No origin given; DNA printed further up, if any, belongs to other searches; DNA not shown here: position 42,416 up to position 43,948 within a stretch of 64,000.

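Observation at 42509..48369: OST fusion is followed by a membrane-anchored S8 subtilase and a 1465-aa beta-helix surface protein: candidate surface-glycoprotein maturation module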

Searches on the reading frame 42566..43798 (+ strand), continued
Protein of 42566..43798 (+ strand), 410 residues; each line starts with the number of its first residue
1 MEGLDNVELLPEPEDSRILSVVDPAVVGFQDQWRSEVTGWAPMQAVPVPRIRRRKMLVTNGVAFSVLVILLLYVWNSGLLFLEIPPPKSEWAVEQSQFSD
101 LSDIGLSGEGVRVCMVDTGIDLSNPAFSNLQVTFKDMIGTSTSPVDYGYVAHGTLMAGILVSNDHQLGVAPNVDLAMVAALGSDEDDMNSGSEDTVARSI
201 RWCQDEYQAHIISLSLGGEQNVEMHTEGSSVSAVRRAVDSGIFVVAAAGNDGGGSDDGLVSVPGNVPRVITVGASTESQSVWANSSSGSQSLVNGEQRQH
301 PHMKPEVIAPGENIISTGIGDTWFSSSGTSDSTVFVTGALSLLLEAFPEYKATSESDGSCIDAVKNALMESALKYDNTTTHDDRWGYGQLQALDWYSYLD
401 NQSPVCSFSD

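Call 43: find_homologous_proteins(query=A3)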
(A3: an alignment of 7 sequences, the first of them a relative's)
Query A3 (7 sequences) (412 aa, profile of the alignment): 1253 proteins with E <= 0.001 among 8000 candidates; the best 120 are listed.
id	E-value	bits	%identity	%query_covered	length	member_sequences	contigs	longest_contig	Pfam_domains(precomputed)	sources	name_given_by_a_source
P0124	4.4e-179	614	44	98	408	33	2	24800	PF00082.28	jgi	-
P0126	8.0e-179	613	48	96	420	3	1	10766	PF00082.28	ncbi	-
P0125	1.0e-178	613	42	96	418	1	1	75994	PF00082.28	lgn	-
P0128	2.3e-172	592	100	100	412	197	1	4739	PF00082.28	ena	-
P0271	4.3e-172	591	44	98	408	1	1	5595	PF00082.28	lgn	-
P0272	1.3e-171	589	43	98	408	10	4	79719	PF00082.28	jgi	jgi:subtilisin family serine protease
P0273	7.9e-171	587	46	96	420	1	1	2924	PF00082.28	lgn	-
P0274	5.6e-170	584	43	98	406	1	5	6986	PF00082.28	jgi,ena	-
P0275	1.1e-169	583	97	100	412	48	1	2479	PF00082.28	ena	-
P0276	3.7e-169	581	46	96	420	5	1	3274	PF00082.28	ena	-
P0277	9.5e-169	580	97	100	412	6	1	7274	PF00082.28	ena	-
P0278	2.0e-168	579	43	98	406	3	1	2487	PF00082.28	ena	-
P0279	3.1e-165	568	42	98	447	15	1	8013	PF00082.28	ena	-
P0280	3.6e-164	565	41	99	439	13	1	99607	PF00082.28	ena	-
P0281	3.8e-164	565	88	100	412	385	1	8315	PF00082.28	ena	-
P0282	7.8e-164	564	87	100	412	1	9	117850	PF00082.28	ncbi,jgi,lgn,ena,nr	ncbi:MAG: S8 family serine peptidase [Candidatus Thermoplasmatota archaeon]|nr:S8 family serine pept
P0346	6.9e-155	534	63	99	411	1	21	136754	PF00082.28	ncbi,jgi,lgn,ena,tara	jgi:subtilisin family serine protease|tara:strand:+ start:3418 stop:4653 length:1236 start_codon:yes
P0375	1.2e-151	524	41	96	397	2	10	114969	PF00082.28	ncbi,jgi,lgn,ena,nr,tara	ncbi:MAG TPA: S8 family serine peptidase [Candidatus Thalassarchaeaceae archaeon]|nr:MAG TPA: hypoth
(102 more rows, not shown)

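Call 44: find_encoding_contigs(protein=P0375, flank=10000, max_places=1)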
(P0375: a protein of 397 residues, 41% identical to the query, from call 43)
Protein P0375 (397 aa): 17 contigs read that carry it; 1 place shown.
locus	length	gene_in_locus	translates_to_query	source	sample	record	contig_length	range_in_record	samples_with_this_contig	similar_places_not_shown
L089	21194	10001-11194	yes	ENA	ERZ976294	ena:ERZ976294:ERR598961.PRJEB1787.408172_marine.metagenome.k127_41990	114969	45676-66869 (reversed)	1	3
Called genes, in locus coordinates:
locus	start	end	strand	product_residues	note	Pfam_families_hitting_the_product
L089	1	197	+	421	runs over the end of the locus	PF02844:GARS_N, PF01071:GARS_A, PF02222:ATP-grasp (weak), PF02655:ATP-grasp_3 (weak), PF02843:GARS_C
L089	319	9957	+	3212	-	PF02516:STT3, PF13620:CarboxypepD_reg (faint), PF13715:CarbopepD_reg_2 (faint), PF10633:NPCBM_assoc (weak)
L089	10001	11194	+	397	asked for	PF00082:Peptidase_S8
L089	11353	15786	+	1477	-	PF13229:Beta_helix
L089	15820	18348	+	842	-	PF13191:AAA_16 (weak), PF13401:AAA_22 (faint), PF14559:TPR_19 (faint), PF13432:TPR_16 (faint), PF17874:TPR_MalT, PF14938:SNAP (faint), PF00515:TPR_1 (faint), PF13424:TPR_12, +4 more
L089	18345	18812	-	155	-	-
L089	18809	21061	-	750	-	-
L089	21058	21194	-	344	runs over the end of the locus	-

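Call 45: find_encoding_contigs(protein=P0282, flank=10000, max_places=1)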
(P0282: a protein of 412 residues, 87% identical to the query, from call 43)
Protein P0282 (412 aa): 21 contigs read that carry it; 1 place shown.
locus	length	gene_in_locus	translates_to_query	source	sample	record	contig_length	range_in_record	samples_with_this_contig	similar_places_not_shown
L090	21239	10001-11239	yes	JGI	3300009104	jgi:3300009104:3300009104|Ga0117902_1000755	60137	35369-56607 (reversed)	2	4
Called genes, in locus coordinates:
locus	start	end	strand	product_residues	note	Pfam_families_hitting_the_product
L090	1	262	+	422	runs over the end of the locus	PF02844:GARS_N, PF01071:GARS_A, PF02655:ATP-grasp_3 (weak), PF02222:ATP-grasp (weak), PF02843:GARS_C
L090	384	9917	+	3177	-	PF02516:STT3, PF13620:CarboxypepD_reg (faint), PF10670:DUF4198 (faint)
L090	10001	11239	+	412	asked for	PF00082:Peptidase_S8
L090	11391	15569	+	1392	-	PF13229:Beta_helix (weak), PF17957:Big_7 (weak)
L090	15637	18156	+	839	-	PF13191:AAA_16, PF07719:TPR_2 (faint), PF09976:TPR_21 (faint), PF13424:TPR_12 (weak), PF00515:TPR_1 (faint), PF13424:TPR_12 (weak), PF17874:TPR_MalT (weak), PF13424:TPR_12 (weak)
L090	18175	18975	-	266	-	PF00753:Lactamase_B, PF23023:Anti-Pycsar_Apyc1 (weak), PF12706:Lactamase_B_2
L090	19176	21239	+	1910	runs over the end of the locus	-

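Call 46: find_encoding_contigs(protein=P0346, flank=10000, max_places=1)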
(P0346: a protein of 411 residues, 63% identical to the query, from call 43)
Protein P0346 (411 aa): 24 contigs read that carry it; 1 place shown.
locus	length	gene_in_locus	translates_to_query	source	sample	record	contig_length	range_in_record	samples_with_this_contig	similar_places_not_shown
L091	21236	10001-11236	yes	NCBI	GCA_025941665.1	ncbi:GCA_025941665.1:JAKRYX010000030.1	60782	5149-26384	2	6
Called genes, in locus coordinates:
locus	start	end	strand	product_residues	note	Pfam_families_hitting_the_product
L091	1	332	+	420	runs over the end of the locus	PF02844:GARS_N, PF01071:GARS_A, PF02222:ATP-grasp, PF02843:GARS_C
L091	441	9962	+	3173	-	PF02516:STT3, PF13620:CarboxypepD_reg (faint)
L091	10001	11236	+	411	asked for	PF00082:Peptidase_S8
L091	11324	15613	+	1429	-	PF13229:Beta_helix (weak), PF17957:Big_7 (faint)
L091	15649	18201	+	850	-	PF13191:AAA_16, PF13401:AAA_22 (weak), PF07719:TPR_2 (faint), PF13176:TPR_7 (faint), PF14559:TPR_19 (faint), PF09976:TPR_21 (faint), PF17874:TPR_MalT (weak), PF13424:TPR_12, +3 more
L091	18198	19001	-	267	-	PF00753:Lactamase_B, PF23023:Anti-Pycsar_Apyc1, PF12706:Lactamase_B_2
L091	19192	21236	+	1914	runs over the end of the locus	-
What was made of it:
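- A rearrangement breakpoint exists immediately after STAND in L090 and L091, but none lies inside the block (calls 45, 46).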

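Call 47: find_encoding_contigs(protein=P0125, flank=10000, max_places=1)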
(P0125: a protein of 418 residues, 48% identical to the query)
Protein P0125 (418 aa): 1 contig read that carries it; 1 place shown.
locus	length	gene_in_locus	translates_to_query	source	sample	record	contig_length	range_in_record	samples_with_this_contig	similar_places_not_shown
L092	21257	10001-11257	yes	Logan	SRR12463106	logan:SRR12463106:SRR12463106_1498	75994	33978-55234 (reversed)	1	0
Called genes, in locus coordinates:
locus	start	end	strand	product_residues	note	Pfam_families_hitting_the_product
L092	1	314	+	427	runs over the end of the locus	PF02844:GARS_N, PF01071:GARS_A, PF02222:ATP-grasp (weak), PF02655:ATP-grasp_3 (faint), PF02843:GARS_C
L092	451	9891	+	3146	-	PF02516:STT3, PF13620:CarboxypepD_reg (weak)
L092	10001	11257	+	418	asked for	PF00082:Peptidase_S8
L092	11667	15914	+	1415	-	PF13229:Beta_helix, PF17957:Big_7 (weak)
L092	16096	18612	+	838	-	PF13191:AAA_16, PF13401:AAA_22, PF13428:TPR_14 (faint), PF17874:TPR_MalT (weak), PF13424:TPR_12, PF14938:SNAP (weak), PF13424:TPR_12, PF17874:TPR_MalT (weak), +8 more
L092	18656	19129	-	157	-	-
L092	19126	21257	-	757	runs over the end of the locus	-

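Call 53: find_related_loci(query=A5, collection=metagenome_contigs, flank=10000)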
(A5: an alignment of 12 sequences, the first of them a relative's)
Query A5 (361 aa) in metagenome_contigs; peptide patterns used: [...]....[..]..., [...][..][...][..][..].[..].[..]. (x = any residue, [..] = any of these).
600 stretches matched a pattern (row limit reached: there are more); 523 encode a relative of the query (tblastn E <= 1e-3); the best 80 are kept; 80 distinct loci.
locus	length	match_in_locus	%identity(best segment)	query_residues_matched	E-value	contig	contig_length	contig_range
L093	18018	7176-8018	42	58-350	9e-57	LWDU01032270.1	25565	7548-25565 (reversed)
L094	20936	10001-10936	39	33-350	3e-50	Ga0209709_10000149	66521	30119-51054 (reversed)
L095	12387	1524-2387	39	58-347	3e-44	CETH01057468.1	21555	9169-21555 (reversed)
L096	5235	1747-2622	37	57-350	1e-43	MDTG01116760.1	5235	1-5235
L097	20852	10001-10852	33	50-358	1e-41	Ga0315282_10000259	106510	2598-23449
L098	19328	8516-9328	37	74-347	2e-40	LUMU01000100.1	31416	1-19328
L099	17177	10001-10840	38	57-352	8e-41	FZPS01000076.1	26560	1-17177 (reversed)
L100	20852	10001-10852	32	54-352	6e-37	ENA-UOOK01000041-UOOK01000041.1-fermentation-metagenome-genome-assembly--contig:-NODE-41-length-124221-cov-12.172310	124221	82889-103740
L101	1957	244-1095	35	52-360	8e-37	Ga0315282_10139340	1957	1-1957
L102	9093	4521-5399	33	50-359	6e-36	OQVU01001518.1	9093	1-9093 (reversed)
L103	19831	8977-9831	32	55-324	9e-36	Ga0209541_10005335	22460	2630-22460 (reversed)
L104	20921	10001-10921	41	43-347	1e-47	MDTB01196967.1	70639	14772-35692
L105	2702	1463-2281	34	38-306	4e-35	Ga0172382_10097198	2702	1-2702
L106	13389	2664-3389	39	52-304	1e-34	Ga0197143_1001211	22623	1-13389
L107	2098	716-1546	32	43-361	1e-33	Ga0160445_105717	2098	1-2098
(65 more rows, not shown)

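Call 56: search_protein_families(library=pfam, proteins=[L104:948-8201:-, L104:8556-9752:+, L104:9746-10963:+, L104:10977-11783:-, L104:11831-12469:+, L104:12437-13435:-, L104:13447-14379:-, L104:14385-15365:+, L104:16864-20920:+], max_evalue=0.001)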
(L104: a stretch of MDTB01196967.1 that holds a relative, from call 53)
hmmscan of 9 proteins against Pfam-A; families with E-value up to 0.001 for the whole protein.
L104:948-8201:- (2417 aa): 2 families
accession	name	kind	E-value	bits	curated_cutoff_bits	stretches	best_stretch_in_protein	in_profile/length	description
PF23657.1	DUF7151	-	7.3e-14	51.9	27.2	1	350-392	4-46/46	Domain of unknown function (DUF7151)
PF20773.4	InhA-like_MAM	-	0.00024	21.1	26.9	0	957-997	124-164/191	Immune inhibitor A-like, MAM domain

L104:8556-9752:+ (398 aa): 0 families

L104:9746-10963:+ (405 aa): 1 family
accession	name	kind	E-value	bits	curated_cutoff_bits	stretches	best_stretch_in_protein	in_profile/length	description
PF00082.27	Peptidase_S8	-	9.5e-49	166.7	21.8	1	106-392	1-288/288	Subtilase family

L104:10977-11783:- (268 aa): 0 families

L104:11831-12469:+ (212 aa): 2 families
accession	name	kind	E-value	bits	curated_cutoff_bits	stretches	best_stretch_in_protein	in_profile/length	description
PF19769.4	CPxCG_zf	-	1.2e-38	133.1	27.2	1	14-193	1-182/183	CPxCG-related zinc finger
PF19944.4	DUF6406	-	3.2e-05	24.5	26.9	0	70-118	32-76/84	Family of unknown function (DUF6406)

L104:12437-13435:- (332 aa): 1 family
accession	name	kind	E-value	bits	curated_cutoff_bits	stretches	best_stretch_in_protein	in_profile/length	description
PF01619.24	Pro_dh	-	1.1e-20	74.8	27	1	47-320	5-276/278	Proline dehydrogenase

L104:13447-14379:- (310 aa): 1 family
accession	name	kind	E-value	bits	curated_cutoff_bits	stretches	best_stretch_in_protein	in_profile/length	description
PF04414.18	tRNA_deacylase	-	6.1e-49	166.8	33.6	1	71-301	3-204/205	D-aminoacyl-tRNA deacylase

L104:14385-15365:+ (326 aa): 0 families

L104:16864-20920:+ (1352 aa): 3 families
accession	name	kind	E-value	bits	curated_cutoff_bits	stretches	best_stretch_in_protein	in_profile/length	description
PF07705.17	CARDB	-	1.5e-07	32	22.7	1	618-706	10-92/101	CARDB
PF13517.12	FG-GAP_3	-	5e-06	27.5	26.9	0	292-351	1-54/61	FG-GAP-like repeat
PF11614.14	FixG_C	-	8.3e-06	26.4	25.6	0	1121-1179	58-116/119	IG-like fold at C-terminal of FixG, putative oxidoreductase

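Call 67: search_protein_families(library=ncbifam, proteins=[window:42566-43795:+], max_evalue=0.01)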
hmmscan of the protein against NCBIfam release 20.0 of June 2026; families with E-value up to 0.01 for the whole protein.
window:42566-43795:+ (410 aa): 8 families
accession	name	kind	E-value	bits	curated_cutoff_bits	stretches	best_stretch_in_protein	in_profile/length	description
TIGR03921.1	T7SS_mycosin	equivalog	2.9e-34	118.7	278.75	1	107-392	11-281/353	type VII secretion-associated serine protease mycosin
TIGR03895.1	protease_PatA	subfamily_domain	1.9e-18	66.5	421.05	1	152-399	1-228/606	PatA/PatG family cyanobactin maturation protease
NF040808.2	CspC_non_triad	exception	2.5e-16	59.2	675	1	267-391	428-544/556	bile acid germinant receptor pseudoprotease CspC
NF040809.1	germ_prot_CspBA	exception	8.7e-16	56.7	1250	1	260-392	396-518/1099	bifunctional germination protease/germinant receptor pseudoprotease CspBA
NF033595.1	denti_PrtP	equivalog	3e-09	36.1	300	1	212-393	342-499/606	dentilisin complex serine proteinase subunit PrtP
NF049966.1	QH_SP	equivalog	1.2e-07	31.4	165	1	112-275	1-143/219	subtilisin-like serine protease QhpE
NF051851.1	AtpSerPepEprS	equivalog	6.9e-05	21.1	1700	0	308-349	282-323/988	autotransporter serine peptidase EprS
NF040553.1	SGO_0316_fam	subfamily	0.0079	13.8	1400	0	152-250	360-463/1486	SGO_0316/SGO_0317 family LPXTG-anchored serine peptidase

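Call 72: predict_structure(alignment_id=A6)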
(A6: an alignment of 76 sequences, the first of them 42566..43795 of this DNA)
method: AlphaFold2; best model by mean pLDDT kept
length: 410 residues; sequences in the alignment: 76
mean_pLDDT: 80.5   pTM: 0.76
mean pLDDT of the five models: 80.5, 79.6, 78.9, 77.6, 77.5
residues with pLDDT >= 90: 174; 70-90: 135; 50-70: 61; < 50: 40
segments of 3 or more residues with pLDDT < 50: 1-3, 27-54, 80-83
pLDDT, mean of each block of 10 residues (from residue 1): 53 65 53 43 36 49 82 66 61 91 91 95 90 92 88 92 88 95 71 86 96 75 61 93 91 72 84 93 85 78 92 90 88 96 95 86 94 90 92 95 64
secondary structure, 60 per line:
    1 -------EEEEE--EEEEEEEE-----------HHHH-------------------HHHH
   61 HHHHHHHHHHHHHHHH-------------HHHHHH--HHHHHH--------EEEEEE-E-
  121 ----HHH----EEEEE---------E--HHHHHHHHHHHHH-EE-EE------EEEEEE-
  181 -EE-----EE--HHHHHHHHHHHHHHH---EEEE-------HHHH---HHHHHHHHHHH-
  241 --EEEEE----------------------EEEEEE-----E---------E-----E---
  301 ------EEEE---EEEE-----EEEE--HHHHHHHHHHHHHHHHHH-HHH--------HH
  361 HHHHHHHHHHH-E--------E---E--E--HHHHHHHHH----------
elements in order: E8-12 E15-22 H34-37 H57-76 H90-95 H98-103 E112-117 E132-136 H149-161 E174-179 H193-207 E211-214 H222-225 H229-239 E243-247 E270-275 E307-310 E314-317 E323-326 H329-346 H359-371 H392-400
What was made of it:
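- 42566..43798 (+): S8 subtilisin-family serine protease, 410 aa, predicted type II membrane protein. AF2 pLDDT 80.5 (call 72).
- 42566..42730 (+): Cytoplasmic N-terminal segment of S8 (aa 1-55) with the conserved motif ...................; only D23 is strictly invariant across both families, P11/E12/P13/G28 are at least 90% conserved. AF2 models a beta-hairpin at aa 8-22 with low to moderate confidence and leaves aa 27-54 disordered (call 72).
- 42731..42814 (+): Signal-anchor TM helix of S8 (aa 56-83). AF2 helix at aa 57-76 (call 72).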
